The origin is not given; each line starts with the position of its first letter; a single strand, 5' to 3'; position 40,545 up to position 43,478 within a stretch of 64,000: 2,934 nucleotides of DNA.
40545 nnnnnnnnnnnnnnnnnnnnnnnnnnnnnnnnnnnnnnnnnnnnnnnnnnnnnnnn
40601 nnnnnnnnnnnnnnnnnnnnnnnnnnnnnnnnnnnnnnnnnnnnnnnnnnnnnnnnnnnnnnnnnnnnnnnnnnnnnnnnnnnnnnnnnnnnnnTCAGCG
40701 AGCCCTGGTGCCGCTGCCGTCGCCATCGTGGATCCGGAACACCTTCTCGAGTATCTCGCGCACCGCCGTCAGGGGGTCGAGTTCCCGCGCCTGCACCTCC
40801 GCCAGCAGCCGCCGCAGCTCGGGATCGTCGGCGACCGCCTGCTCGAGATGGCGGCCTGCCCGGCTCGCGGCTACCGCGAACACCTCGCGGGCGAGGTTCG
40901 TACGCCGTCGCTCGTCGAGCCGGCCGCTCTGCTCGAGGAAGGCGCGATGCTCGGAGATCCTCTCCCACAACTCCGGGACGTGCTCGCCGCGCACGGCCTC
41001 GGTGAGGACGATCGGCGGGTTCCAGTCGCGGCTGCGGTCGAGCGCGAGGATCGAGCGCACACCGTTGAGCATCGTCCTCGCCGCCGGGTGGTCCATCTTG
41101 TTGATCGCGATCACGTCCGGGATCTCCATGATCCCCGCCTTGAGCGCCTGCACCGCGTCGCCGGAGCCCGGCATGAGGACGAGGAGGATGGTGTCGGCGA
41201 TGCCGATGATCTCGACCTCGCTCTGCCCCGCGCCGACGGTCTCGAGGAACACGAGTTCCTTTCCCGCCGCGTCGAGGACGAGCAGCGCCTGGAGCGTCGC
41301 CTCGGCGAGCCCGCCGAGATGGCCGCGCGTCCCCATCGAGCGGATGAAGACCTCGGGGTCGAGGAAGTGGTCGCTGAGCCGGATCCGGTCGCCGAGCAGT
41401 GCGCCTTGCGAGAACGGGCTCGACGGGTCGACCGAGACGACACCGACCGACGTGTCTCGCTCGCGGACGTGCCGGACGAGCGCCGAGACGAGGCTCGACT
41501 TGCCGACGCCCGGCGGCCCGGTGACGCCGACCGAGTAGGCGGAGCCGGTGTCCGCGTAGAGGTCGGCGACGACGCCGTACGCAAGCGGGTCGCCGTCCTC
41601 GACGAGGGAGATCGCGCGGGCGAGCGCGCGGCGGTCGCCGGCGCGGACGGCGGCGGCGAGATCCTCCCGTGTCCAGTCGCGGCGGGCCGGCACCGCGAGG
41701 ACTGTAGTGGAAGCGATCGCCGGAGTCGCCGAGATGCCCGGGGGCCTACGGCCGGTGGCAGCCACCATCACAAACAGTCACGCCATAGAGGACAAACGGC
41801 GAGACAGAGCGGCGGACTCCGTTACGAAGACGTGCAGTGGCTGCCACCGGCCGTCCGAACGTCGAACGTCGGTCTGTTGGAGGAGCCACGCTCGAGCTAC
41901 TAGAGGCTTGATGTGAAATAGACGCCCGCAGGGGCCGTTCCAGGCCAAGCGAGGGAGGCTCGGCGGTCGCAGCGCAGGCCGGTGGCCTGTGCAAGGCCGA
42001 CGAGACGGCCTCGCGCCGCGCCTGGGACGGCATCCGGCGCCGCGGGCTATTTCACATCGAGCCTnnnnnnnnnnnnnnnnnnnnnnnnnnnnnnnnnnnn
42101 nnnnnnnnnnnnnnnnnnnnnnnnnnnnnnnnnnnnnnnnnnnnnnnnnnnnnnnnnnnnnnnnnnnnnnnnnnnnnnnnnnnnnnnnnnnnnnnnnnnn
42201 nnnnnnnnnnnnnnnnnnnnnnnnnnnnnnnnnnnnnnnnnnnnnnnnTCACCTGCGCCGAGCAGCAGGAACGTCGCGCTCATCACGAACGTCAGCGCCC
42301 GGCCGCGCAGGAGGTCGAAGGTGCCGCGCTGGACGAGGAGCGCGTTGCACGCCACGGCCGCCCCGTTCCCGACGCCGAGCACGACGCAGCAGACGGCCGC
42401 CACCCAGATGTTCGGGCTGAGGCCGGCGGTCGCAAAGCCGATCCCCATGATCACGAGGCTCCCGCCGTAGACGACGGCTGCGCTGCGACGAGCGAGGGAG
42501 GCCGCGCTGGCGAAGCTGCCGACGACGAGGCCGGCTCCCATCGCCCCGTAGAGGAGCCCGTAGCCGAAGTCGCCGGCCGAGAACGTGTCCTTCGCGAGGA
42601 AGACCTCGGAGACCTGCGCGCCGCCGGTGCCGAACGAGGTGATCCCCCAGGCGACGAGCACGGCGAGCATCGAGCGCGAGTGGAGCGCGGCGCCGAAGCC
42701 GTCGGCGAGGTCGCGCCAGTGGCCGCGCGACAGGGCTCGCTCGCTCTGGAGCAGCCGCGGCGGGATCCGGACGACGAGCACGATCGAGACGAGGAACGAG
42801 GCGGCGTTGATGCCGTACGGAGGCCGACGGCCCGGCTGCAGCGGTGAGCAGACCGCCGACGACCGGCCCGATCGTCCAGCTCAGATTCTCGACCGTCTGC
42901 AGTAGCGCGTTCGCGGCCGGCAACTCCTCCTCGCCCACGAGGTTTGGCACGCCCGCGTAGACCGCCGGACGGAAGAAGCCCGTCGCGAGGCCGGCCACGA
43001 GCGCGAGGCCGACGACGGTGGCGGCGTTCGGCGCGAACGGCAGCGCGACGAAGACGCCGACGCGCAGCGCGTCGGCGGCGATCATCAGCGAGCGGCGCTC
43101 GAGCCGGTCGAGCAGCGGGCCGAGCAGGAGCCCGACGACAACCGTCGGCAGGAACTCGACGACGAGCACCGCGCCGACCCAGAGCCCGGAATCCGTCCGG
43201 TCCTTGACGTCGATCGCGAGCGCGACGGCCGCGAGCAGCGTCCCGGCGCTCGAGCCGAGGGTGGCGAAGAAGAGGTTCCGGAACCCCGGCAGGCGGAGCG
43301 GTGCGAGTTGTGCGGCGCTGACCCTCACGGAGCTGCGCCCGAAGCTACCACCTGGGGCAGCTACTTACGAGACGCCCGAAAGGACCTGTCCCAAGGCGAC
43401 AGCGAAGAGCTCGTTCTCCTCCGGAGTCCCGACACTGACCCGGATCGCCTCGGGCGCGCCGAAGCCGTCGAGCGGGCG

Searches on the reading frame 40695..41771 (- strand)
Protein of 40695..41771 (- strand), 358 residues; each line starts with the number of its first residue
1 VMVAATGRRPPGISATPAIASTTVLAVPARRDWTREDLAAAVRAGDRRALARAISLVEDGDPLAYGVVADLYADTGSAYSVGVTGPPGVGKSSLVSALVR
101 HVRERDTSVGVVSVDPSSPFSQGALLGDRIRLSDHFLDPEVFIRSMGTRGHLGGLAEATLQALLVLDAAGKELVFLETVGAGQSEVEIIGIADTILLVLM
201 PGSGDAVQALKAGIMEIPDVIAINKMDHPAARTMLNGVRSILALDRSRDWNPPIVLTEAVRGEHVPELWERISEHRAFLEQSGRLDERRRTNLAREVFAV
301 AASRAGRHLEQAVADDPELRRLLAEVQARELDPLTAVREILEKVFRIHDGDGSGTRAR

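Call 15: search_protein_families(library=pfam, proteins=[window:40695-41771:-])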
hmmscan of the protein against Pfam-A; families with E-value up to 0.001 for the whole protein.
window:40695-41771:- (358 aa): 6 families
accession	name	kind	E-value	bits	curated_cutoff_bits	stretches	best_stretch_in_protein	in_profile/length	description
PF03308.22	MeaB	-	5.7e-83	278.5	23.1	1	50-308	1-267/273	Methylmalonyl Co-A mutase-associated GTPase MeaB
PF03029.23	ATP_bind_1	-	1.1e-06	29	27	1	83-118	1-36/240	Conserved hypothetical ATP binding protein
PF13191.12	AAA_16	-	1.3e-05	26.2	32.6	1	75-113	21-57/167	AAA ATPase domain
PF13401.12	AAA_22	-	9.9e-05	23.1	27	1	78-128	5-53/130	AAA domain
PF03193.22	RsgA_GTPase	-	0.00043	20.6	30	0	83-103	111-131/174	RsgA GTPase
PF03266.21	NTPase_1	-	0.00081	19.7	23.9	0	81-110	2-31/168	NTPase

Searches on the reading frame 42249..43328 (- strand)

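Call 15: search_protein_families(library=pfam, proteins=[window:42249-43328:-])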
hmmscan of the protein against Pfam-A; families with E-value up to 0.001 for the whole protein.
window:42249-43328:- (359 aa): 3 families
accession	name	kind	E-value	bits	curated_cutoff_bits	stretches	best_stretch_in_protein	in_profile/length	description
PF05977.19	MFS_3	-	9.5e-20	70.9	27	1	6-169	2-170/524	Transmembrane secretion effector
PF07690.21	MFS_1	-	6.7e-17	61.9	33.4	1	19-168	1-151/347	Major Facilitator Superfamily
PF00083.30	Sugar_tr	-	0.00051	19.5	22.3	1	47-162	44-158/452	Sugar (and other) transporter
